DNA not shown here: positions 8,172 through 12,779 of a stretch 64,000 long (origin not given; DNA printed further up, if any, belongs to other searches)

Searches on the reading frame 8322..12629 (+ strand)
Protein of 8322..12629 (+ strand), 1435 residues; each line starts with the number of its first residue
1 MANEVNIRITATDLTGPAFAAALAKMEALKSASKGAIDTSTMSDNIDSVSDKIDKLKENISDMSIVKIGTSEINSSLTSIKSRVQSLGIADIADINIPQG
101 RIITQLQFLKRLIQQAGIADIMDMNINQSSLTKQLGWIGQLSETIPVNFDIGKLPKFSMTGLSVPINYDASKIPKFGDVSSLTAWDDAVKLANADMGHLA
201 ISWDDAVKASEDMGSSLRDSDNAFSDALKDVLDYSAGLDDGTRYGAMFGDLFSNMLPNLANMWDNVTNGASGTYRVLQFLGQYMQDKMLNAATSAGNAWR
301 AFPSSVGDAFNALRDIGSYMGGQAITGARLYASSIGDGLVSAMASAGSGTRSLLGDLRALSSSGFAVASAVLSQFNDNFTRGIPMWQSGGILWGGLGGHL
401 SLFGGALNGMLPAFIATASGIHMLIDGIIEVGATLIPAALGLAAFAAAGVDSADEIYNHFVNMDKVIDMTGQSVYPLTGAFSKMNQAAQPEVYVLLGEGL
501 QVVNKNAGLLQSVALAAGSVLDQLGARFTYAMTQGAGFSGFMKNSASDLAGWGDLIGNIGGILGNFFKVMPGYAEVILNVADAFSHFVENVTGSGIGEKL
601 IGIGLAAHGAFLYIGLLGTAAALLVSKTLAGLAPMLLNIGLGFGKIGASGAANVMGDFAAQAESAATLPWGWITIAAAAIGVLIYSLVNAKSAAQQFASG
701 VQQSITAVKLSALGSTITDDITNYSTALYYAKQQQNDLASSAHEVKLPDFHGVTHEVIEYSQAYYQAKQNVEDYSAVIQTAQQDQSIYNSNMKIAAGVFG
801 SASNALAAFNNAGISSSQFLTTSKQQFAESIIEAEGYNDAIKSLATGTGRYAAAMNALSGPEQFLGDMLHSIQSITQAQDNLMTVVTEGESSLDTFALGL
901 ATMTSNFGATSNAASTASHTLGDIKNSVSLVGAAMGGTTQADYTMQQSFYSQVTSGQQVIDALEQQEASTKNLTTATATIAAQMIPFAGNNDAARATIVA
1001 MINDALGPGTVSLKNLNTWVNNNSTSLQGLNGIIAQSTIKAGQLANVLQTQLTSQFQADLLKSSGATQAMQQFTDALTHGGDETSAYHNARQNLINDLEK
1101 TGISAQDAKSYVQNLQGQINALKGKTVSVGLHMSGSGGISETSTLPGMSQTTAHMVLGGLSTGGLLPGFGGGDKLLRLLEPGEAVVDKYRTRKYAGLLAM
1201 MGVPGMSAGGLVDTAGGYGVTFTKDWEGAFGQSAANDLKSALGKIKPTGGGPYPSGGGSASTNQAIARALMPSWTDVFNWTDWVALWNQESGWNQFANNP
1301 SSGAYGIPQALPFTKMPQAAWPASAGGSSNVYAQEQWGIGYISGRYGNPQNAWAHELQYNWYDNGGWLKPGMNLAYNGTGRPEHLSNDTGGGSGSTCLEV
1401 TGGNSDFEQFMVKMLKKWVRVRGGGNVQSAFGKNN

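Call 69: find_encoding_contigs(protein=window:8322-12629:+, flank=10000, max_places=4)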
Protein window:8322-12629:+ (1435 aa): 2 contigs read that carry it; 2 places shown.
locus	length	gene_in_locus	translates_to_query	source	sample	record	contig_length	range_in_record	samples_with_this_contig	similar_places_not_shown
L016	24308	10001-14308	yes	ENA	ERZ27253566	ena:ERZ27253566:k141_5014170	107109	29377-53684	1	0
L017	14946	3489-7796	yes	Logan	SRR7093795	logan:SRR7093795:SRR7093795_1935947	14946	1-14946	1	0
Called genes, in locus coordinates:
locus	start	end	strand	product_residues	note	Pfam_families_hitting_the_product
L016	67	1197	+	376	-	-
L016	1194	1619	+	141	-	-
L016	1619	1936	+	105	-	-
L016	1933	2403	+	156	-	-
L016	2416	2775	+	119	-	-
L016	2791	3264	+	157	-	-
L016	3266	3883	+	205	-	-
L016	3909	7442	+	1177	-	-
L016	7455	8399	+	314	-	-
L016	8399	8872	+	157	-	-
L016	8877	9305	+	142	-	-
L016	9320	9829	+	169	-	-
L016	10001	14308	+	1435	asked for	-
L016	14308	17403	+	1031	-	-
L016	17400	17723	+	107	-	-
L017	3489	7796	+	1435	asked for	-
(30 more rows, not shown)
